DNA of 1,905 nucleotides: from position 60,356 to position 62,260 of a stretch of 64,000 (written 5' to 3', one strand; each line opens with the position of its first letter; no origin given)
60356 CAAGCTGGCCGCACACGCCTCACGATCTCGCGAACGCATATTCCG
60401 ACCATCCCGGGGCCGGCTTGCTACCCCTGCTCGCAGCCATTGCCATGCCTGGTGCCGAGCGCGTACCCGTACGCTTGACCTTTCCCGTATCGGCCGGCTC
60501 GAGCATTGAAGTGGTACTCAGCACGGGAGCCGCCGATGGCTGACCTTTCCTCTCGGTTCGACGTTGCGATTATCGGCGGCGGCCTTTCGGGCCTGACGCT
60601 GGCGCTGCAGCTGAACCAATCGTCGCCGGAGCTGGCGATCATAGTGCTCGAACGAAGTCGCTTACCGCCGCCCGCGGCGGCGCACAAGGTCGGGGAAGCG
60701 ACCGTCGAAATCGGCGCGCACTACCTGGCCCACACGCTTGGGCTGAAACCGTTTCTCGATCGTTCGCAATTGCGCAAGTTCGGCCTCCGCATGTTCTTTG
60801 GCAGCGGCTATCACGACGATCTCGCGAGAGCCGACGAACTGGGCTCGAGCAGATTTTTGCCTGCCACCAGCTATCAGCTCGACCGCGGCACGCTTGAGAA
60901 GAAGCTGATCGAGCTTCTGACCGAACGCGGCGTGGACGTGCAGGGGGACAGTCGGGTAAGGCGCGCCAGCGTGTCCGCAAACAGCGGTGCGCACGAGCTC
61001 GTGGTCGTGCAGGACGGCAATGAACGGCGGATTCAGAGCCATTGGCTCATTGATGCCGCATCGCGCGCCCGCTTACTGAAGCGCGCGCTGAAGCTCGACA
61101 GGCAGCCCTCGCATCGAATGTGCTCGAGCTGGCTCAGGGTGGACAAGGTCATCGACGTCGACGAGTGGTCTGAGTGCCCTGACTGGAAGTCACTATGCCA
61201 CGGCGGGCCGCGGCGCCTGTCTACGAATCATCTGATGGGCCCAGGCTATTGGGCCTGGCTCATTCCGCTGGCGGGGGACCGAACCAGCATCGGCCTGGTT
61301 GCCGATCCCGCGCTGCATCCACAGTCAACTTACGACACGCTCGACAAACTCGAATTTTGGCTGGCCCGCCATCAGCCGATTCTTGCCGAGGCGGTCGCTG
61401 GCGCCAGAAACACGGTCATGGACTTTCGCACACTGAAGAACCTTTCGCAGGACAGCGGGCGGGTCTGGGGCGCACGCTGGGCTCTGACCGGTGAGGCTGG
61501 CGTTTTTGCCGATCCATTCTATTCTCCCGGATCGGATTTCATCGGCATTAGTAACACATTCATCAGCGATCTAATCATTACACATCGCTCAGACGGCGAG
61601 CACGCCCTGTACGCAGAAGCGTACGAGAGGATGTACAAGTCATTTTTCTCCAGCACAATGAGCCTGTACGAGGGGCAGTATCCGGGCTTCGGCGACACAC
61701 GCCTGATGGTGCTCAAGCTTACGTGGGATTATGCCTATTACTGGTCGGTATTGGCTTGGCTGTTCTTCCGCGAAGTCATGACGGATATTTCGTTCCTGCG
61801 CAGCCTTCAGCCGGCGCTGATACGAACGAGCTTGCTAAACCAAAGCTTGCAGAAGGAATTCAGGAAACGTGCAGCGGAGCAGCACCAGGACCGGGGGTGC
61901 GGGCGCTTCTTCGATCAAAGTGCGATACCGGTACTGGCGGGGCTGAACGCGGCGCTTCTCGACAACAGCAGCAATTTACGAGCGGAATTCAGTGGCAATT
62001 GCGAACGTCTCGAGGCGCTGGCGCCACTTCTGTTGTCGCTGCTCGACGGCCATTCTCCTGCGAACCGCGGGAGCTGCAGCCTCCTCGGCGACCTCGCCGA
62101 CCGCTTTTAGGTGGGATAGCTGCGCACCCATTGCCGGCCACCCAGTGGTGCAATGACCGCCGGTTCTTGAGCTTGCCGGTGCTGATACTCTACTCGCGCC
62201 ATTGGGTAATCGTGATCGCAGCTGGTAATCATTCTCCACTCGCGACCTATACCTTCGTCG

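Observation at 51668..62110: Reduced, lower-GC aryl-polyene/xanthomonadin-like PKS-lipid island lacking starter-ligase and export genes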

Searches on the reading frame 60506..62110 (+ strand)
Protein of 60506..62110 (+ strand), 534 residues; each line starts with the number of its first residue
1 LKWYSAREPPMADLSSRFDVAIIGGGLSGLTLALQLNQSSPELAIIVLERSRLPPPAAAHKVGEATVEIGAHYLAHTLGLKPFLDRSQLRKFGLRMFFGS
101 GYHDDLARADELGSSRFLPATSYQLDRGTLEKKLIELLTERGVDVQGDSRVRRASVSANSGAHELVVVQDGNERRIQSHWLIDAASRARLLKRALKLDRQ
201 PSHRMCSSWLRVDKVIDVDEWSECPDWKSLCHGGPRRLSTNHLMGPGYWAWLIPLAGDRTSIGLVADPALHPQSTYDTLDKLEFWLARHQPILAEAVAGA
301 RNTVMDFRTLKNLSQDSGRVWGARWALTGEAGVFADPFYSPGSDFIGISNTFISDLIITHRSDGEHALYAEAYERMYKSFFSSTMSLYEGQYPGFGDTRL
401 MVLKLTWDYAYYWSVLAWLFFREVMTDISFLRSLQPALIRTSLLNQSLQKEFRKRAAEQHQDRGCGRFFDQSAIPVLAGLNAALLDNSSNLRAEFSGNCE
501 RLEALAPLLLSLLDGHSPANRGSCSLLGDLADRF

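Call 5: search_protein_families(library=pfam, proteins=[window:60506-62110:+], max_evalue=0.01)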
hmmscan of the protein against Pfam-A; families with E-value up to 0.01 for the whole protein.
window:60506-62110:+ (534 aa): 9 families
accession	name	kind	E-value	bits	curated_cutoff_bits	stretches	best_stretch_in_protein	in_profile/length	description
PF04820.20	Trp_halogenase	-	5.8e-10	39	21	2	121-348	151-345/458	Tryptophan halogenase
PF05834.18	Lycopene_cycl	-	3.3e-07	30.2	23.4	1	19-189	1-143/380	Lycopene cyclase protein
PF01266.30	DAO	-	2.9e-06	27.5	27.9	1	19-55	1-35/353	FAD dependent oxidoreductase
PF01494.25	FAD_binding_3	-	4.8e-05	23.2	22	1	18-212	2-185/349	FAD binding domain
PF13450.12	NAD_binding_8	-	0.00011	22.8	21.9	1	22-78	1-55/68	NAD(P)-binding Rossmann-like domain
PF01946.23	Thi4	-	0.00054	19.7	26.2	1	18-51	18-50/235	Thi4 family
PF07992.20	Pyr_redox_2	-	0.00081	19.3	26.1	0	18-51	1-34/291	Pyridine nucleotide-disulphide oxidoreductase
PF12831.13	FAD_oxidored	-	0.004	16.9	27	0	124-194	84-153/416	FAD dependent oxidoreductase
PF00890.30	FAD_binding_2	-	0.0044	16.7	20.4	0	19-47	1-27/414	FAD binding domain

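Call 7: search_protein_families(library=ncbifam, proteins=[window:60506-62110:+], max_evalue=0.001)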
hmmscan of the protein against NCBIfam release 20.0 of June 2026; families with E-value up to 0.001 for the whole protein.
window:60506-62110:+ (534 aa): 21 families
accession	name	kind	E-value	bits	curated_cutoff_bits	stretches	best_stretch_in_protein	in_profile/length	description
NF033113.0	halo_ClmS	equivalog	1.1e-18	67.1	900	1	18-388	3-357/570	chloramphenicol-biosynthetic FADH2-dependent halogenase CmlS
NF038171.1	maturase_LodB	equivalog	1.7e-12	47.2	400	1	19-388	1-345/361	lysine-epsilon-oxidase maturase LodB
TIGR02032.1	GG-red-SF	subfamily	4.6e-12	46.2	158.8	1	18-340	1-280/297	geranylgeranyl reductase family protein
NF049967.1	QhpG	equivalog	1.3e-09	37.5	240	1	121-341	78-270/423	flavin-dependent monooxygenase QhpG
NF038174.1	maturase_GoxB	equivalog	6.4e-09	35.3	400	1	19-201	2-167/358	glycine oxidase maturase GoxB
TIGR01988.1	Ubi-OHases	subfamily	9.7e-07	27.9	224.65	1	19-198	1-174/387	ubiquinone biosynthesis hydroxylase, UbiH/UbiF/VisC/COQ6 family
NF041080.1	DGGGPL_reductase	equivalog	3.3e-06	26.3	580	1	17-264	1-226/447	digeranylgeranylglycerophospholipid reductase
NF004829.0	PRK06183.1-3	subfamily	8.3e-06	24.8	390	1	15-251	6-234/520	bifunctional 3-(3-hydroxy-phenyl)propionate/3-hydroxycinnamic acid hydroxylase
TIGR03329.1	Phn_aa_oxid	hypoth_equivalog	2.7e-05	23.1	632.8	1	15-53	22-60/460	putative aminophosphonate oxidoreductase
TIGR01790.1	carotene-cycl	subfamily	3.4e-05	23.2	209.5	0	19-51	1-31/387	lycopene cyclase family protein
TIGR01984.1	UbiH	equivalog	4e-05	22.6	392.2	1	19-82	1-63/382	2-octaprenyl-6-methoxyphenyl hydroxylase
NF006593.0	PRK09126.1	equivalog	0.00013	21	420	0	16-52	3-37/393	5-demethoxyubiquinol-8 5-hydroxylase UbiM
NF005788.0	PRK07608.1-3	equivalog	0.00016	20.6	478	1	17-51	2-36/388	UbiH/UbiF family hydroxylase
NF005612.0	PRK07364.1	equivalog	0.00023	19.8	487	1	10-50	11-49/415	FAD-dependent hydroxylase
NF003610.0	PRK05257.3-1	equivalog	0.00026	19.7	745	0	14-50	6-42/495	malate:quinone oxidoreductase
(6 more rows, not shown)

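Call 8: find_encoding_contigs(protein=window:60506-62110:+, flank=10000, max_places=6)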
Protein window:60506-62110:+ (534 aa): no gene with exactly this product is on record in the collection.

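Call 9: find_encoding_contigs(protein=window:60536-62110:+, flank=10000, max_places=6)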
Protein window:60536-62110:+ (524 aa): 1 contig read that carries it; 1 place shown.
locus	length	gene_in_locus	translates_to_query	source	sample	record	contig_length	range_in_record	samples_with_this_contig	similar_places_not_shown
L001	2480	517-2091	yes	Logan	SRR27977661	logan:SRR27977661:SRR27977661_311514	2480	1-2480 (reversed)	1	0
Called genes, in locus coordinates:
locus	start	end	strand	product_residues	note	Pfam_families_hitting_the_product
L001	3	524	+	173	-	?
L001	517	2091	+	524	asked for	PF01266:DAO (faint), PF04820:Trp_halogenase (faint), PF05834:Lycopene_cycl (weak)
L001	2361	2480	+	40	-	?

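Call 10: find_related_loci(query=window:60536-62110:+, collection=genome_contigs, flank=10000)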
Query window:60536-62110:+ (524 aa) in genome_contigs; peptide patterns used: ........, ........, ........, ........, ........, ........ (x = any residue, [..] = any of these).
599 stretches matched a pattern (row limit reached: there are more); 541 encode a relative of the query (tblastn E <= 1e-3); the best 80 are kept; 80 distinct loci.
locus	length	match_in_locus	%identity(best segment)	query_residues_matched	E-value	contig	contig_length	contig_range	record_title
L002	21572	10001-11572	60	1-524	0e+0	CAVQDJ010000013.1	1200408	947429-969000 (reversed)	MAG: uncultured Gammaproteobacteria bacterium isolate MFD03551.bin.1.137 genome assembly, contig: contig_6082, whole gen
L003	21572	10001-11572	61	1-524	0e+0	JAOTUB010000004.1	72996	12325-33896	MAG: Gammaproteobacteria bacterium isolate 13_July_SF_Bin38 13_July_SF_Bin38_scaffold_91_c1, whole genome shotgun sequen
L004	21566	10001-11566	60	3-524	0e+0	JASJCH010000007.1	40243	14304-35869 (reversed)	MAG: Woeseiaceae bacterium isolate MO_140.B34 MO_140.c_107, whole genome shotgun sequence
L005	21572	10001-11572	58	1-524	0e+0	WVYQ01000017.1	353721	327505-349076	MAG: Woeseiaceae bacterium isolate CS3-C006 C_merged_R1_(paired)_contig_99545, whole genome shotgun sequence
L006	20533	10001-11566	58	3-524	0e+0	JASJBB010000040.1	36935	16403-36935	MAG: Woeseiaceae bacterium isolate MO_071.B18 MO_071.c_509, whole genome shotgun sequence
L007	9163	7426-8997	57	1-524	0e+0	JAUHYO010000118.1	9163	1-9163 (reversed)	MAG: Gammaproteobacteria bacterium isolate 3_bin.69 NODE_8912_length_9163_cov_0.920540, whole genome shotgun sequence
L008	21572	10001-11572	57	1-524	0e+0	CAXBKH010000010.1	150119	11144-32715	MAG TPA_asm: uncultured bacterium isolate ERR2762155_maxbin2_30 genome assembly, contig: ERZ3421563.74, whole genome sho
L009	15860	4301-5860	59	6-524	0e+0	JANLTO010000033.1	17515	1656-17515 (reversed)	MAG: Lysobacterales bacterium isolate OTE_25_metabat_167 OTE_25_k141_3812215, whole genome shotgun sequence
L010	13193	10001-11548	52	9-524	1e-178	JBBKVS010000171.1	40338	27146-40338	MAG: Lysobacterales bacterium isolate metabat_bins.387 k119_202621, whole genome shotgun sequence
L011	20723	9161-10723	51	9-524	1e-168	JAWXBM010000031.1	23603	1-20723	MAG: Lysobacterales bacterium isolate MP6IB1.21 k99_229683, whole genome shotgun sequence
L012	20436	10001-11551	51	9-524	2e-165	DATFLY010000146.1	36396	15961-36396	MAG TPA_asm: Lysobacterales bacterium isolate SMAG_U9210 k141_502513, whole genome shotgun sequence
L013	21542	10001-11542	61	9-524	0e+0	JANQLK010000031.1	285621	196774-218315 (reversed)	MAG: Woeseiaceae bacterium isolate PL25a_bin.57 k99_3993656, whole genome shotgun sequence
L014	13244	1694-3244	47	4-520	7e-146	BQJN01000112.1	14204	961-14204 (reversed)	MAG: Xanthomonadaceae bacterium DHS20C11 DNA, sequence112, whole genome shotgun sequence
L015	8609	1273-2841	46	1-524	6e-142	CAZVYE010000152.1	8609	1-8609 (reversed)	MAG TPA_asm: uncultured Gammaproteobacteria bacterium isolate SRP321284_co1_128 genome assembly, contig: NODE_11161_leng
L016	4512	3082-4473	50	9-474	5e-141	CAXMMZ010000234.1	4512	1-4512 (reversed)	MAG: Arenicellales bacterium isolate 07C-BC-St02_bin.14.orig genome assembly, contig: k141_4172196, whole genome shotgun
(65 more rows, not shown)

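Call 23: search_protein_families(library=pfam, max_evalue=0.001, proteins=[L008:11575-13860:-, L008:13857-14462:-, L013:14450-15811:-, L013:15861-16232:-, L008:16094-17401:+, L008:17398-18378:+, L008:7435-8040:+, L008:18368-19087:-, L013:18601-19338:+, L013:690-1331:-])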
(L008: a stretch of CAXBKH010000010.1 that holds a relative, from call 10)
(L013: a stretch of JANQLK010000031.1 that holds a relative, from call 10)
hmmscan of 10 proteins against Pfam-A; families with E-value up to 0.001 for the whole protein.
L008:11575-13860:- (761 aa): 1 family
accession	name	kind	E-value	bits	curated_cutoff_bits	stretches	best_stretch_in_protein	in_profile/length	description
PF03176.21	MMPL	-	5e-15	55.7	20.5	1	176-383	79-300/333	MMPL family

L008:13857-14462:- (201 aa): 1 family
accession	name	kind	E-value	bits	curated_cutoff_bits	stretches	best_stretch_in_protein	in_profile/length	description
PF19574.5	LolA_3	-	1.7e-20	73.6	23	1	28-182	2-157/192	Outer membrane lipoprotein carrier protein LolA-like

L013:14450-15811:- (453 aa): 2 families
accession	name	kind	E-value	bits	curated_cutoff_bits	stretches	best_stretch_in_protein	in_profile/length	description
PF00501.34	AMP-binding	-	7.2e-12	45.2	29.9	1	122-288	155-332/384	AMP-binding enzyme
PF13193.12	AMP-binding_C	-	0.00066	21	24.5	0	356-425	2-76/76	AMP-binding enzyme C-terminal domain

L013:15861-16232:- (123 aa): 1 family
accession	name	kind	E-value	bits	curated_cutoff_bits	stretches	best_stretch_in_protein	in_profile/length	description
PF00550.31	PP-binding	-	5.9e-09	36.5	20.8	1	46-118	3-67/67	Phosphopantetheine attachment site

L008:16094-17401:+ (435 aa): 11 families
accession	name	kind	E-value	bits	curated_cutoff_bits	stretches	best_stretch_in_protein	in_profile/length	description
PF04820.20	Trp_halogenase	-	1.4e-26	93.9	21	2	100-356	150-383/458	Tryptophan halogenase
PF01494.25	FAD_binding_3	-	7.4e-20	71.9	22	1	5-315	1-311/349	FAD binding domain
PF01266.30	DAO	-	5.4e-11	43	27.9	1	7-40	1-34/353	FAD dependent oxidoreductase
PF13450.12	NAD_binding_8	-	2e-09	38.1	21.9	1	10-43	1-34/68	NAD(P)-binding Rossmann-like domain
PF12831.13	FAD_oxidored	-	3.9e-08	33.4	27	1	7-38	1-32/416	FAD dependent oxidoreductase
PF07992.20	Pyr_redox_2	-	4e-08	33.5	26.1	1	7-39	2-35/291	Pyridine nucleotide-disulphide oxidoreductase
PF00070.33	Pyr_redox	-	1.3e-07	32.5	22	0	8-41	2-35/82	Pyridine nucleotide-disulphide oxidoreductase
PF03486.20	HI0933_like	-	7.4e-07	29.3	50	1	7-39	2-34/244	HI0933-like protein Rossmann domain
PF00890.30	FAD_binding_2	-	9.2e-06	25.5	20.4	1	7-40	1-34/414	FAD binding domain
PF13738.12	Pyr_redox_3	-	2.5e-05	24.1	30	0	9-39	1-32/305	Pyridine nucleotide-disulphide oxidoreductase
PF05834.18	Lycopene_cycl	-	4.1e-05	23.3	23.4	0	7-40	1-36/380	Lycopene cyclase protein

L008:17398-18378:+ (326 aa): 1 family
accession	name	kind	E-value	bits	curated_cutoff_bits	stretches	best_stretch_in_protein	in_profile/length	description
PF21168.2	FkbO_Hyg5-like_N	-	2e-28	99.3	27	1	58-181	1-122/122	Chorismatase FkbO/Hyg5-like, N-terminal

L008:7435-8040:+ (201 aa): 1 family
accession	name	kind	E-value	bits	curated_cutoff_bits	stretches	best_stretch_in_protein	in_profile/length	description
PF01648.25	ACPS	-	0.00016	22.1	25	1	93-156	2-73/111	4'-phosphopantetheinyl transferase superfamily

L008:18368-19087:- (239 aa): 1 family
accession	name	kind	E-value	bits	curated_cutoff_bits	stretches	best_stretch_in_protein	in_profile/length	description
PF09411.16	PagL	-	5e-13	49.8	23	1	113-230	23-129/136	Lipid A 3-O-deacylase (PagL)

L013:18601-19338:+ (245 aa): 4 families
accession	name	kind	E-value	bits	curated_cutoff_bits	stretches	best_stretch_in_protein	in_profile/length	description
PF13460.12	NAD_binding_10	-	2.2e-25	90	27.2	1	31-230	1-183/184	NAD(P)H-binding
PF05368.20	NmrA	-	5.6e-12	46.3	27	1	26-96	4-78/298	NmrA-like family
PF01370.27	Epimerase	-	2.9e-11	43.7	20.9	1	27-136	1-115/240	NAD dependent epimerase/dehydratase family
PF03435.24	Sacchrp_dh_NADP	-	0.00015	22.5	25.1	1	27-93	1-74/129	Saccharopine dehydrogenase NADP binding domain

L013:690-1331:- (213 aa): 3 families
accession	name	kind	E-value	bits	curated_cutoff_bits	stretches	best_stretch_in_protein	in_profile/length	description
PF00837.23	T4_deiodinase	-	1.9e-21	76.9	27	1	44-210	77-236/237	Iodothyronine deiodinase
PF00578.27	AhpC-TSA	-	5.2e-07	30.1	26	1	44-110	3-70/124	AhpC/TSA family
PF08534.16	Redoxin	-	1.2e-05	25.5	26.6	1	43-112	3-75/148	Redoxin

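Call 35: list_cluster_members(proteins=[P0001, window:60536-62110:+, window:57204-57440:-, window:57474-58292:-, window:58551-59738:+, window:54552-55511:-, window:50295-51173:+])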
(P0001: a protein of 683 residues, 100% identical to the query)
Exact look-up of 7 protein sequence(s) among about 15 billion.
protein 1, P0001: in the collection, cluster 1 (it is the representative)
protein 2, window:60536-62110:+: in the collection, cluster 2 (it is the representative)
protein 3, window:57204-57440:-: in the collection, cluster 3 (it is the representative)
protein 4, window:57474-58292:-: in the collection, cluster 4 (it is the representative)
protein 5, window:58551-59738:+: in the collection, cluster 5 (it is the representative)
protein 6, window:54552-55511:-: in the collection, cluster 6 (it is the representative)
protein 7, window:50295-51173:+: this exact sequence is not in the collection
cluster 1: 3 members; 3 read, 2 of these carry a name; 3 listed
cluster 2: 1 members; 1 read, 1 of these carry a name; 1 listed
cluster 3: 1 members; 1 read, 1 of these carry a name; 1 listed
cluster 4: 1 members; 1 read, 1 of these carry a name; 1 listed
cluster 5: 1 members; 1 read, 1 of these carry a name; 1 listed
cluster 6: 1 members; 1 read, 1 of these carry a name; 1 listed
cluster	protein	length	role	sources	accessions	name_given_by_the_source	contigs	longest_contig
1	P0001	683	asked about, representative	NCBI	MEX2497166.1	MAG: TonB-dependent receptor [Woeseia sp.]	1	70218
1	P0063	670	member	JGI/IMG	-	hypothetical protein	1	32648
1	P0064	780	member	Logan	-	-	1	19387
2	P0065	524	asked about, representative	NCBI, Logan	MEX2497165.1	MAG: lycopene cyclase family protein [Woeseia sp.]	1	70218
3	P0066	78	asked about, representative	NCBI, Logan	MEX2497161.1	MAG: acyl carrier protein [Woeseia sp.]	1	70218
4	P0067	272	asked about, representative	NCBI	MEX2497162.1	MAG: lysophospholipid acyltransferase family protein [Woeseia sp.]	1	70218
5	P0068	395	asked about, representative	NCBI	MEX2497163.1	MAG: beta-ketoacyl-[acyl-carrier-protein] synthase family protein [Woeseia sp.]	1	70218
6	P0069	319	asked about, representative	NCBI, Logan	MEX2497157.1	MAG: hypothetical protein WD448_13765 [Woeseia sp.]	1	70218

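Call 50: search_protein_families(library=pfam, max_evalue=1, proteins=[L086:4573-5220:-, L086:4241-4456:+, L086:1286-1714:+, L086:3-1118:+])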
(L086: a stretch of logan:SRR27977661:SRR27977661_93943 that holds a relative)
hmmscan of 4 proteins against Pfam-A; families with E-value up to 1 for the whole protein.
L086:4573-5220:- (215 aa): 2 families
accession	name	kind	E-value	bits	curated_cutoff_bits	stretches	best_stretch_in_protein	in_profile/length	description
PF03923.18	Lipoprotein_16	-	0.0011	19.1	25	1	99-208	44-148/159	Uncharacterized lipoprotein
PF12452.13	DUF3685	-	0.23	11.6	25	1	43-88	44-89/192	Protein of unknown function (DUF3685)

L086:4241-4456:+ (71 aa): 0 families

L086:1286-1714:+ (142 aa): 1 family
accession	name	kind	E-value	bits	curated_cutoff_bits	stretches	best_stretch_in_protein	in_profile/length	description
PF19574.5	LolA_3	-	3.8e-13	49.6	23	1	1-122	34-156/192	Outer membrane lipoprotein carrier protein LolA-like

L086:3-1118:+ (371 aa): 2 families
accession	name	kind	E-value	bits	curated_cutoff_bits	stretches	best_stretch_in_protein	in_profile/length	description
PF00501.34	AMP-binding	-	1.6e-17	63.9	29.9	1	44-214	156-338/384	AMP-binding enzyme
PF13193.12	AMP-binding_C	-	9.4e-05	23.7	24.5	1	278-344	4-76/76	AMP-binding enzyme C-terminal domain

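Call 55: search_solved_structures(query=window:60536-62110:+, max_evalue=0.00001)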
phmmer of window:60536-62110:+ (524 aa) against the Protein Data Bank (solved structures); distinct sequences matched with E-value up to 0.00001: 11.
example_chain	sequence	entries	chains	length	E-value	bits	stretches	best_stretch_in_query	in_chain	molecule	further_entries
3nix_A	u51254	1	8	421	1e-17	67.1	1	7-347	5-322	Flavoprotein/dehydrogenase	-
3i3l_A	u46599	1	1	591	1e-12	50.6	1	6-378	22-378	Alkylhalidase CmlS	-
8zop_A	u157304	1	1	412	2.8e-11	45.9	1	6-376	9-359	Halogenase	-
5buk_A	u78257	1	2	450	3e-11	45.8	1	4-368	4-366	FADH2-dependent halogenase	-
7xgb_A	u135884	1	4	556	1.1e-09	40.7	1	8-352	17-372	Tetracycline 7-halogenase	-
7v0b_A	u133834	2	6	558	1.1e-09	40.6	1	8-352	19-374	Tetracycline 7-halogenase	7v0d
7fco_A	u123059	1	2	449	4.6e-09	38.6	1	7-369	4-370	ChlB4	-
3e1t_A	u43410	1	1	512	1.3e-08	37.1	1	7-372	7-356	Halogenase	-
5dbj_E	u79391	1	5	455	2e-07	33.2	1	7-339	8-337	FADH2-dependent halogenase PltA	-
5wgv_A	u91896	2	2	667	3.5e-06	29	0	3-246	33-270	Flavin-dependent halogenase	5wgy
5wgt_A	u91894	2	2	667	7.9e-06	27.9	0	3-246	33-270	Flavin-dependent halogenase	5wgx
